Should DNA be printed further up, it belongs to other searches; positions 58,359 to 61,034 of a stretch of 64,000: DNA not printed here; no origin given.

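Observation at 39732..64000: Tandem array of at least ten paralogous 780-1010 aa GLUG-repeat lipoproteins filling the last 24 kb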

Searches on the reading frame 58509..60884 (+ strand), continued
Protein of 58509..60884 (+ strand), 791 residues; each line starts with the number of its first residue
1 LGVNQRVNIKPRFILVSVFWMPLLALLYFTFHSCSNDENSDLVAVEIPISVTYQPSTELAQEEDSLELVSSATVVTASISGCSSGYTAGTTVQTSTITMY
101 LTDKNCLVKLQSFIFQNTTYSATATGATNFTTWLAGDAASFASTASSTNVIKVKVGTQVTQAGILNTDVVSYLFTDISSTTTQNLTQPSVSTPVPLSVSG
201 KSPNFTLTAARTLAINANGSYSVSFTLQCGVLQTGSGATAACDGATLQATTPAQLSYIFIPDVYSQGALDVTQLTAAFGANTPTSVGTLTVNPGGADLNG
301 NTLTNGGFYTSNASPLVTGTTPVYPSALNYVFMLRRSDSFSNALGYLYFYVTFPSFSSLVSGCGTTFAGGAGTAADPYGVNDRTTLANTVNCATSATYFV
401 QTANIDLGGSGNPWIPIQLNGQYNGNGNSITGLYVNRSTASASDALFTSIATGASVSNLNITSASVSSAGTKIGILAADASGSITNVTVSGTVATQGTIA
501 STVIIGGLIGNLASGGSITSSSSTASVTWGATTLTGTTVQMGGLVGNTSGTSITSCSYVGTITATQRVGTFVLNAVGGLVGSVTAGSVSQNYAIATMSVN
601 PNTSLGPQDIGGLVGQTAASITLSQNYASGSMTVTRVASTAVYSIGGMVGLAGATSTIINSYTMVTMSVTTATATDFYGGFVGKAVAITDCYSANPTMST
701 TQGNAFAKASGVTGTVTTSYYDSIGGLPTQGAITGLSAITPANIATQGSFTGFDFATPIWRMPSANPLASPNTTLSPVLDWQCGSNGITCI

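Call 77: search_protein_families(library=pfam, proteins=[L001:6698-11308:+, L001:4749-6656:+, L001:11414-12262:+], max_evalue=0.001)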
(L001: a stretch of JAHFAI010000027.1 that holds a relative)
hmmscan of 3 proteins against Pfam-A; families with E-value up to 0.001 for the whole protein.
L001:6698-11308:+ (1536 aa): 1 family
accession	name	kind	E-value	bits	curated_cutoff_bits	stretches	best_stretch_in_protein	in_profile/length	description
PF05345.18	He_PIG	-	1.1e-49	167.2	24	8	814-891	18-95/96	Putative Ig domain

L001:4749-6656:+ (635 aa): 0 families

L001:11414-12262:+ (282 aa): 1 family
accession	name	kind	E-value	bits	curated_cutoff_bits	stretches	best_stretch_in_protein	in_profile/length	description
PF03372.29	Exo_endo_phos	-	1.5e-09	38.4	24.5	1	58-216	21-173/225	Endonuclease/Exonuclease/phosphatase family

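Call 81: find_encoding_contigs(protein=P0002, flank=10000, max_places=2)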
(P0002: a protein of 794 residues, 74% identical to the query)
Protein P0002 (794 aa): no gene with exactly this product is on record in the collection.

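Call 82: find_encoding_contigs(protein=P0009, flank=10000, max_places=3)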
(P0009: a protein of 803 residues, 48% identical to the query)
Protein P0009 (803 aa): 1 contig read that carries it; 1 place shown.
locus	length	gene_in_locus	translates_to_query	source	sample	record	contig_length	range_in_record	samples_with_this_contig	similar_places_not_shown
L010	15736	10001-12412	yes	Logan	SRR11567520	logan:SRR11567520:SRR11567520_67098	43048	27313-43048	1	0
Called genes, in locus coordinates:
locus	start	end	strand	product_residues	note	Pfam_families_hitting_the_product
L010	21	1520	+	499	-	-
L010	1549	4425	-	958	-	PF04862:DUF642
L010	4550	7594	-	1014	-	PF07581:Glug (faint), PF04862:DUF642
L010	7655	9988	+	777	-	-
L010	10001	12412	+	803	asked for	-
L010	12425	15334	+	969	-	PF04862:DUF642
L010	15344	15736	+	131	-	?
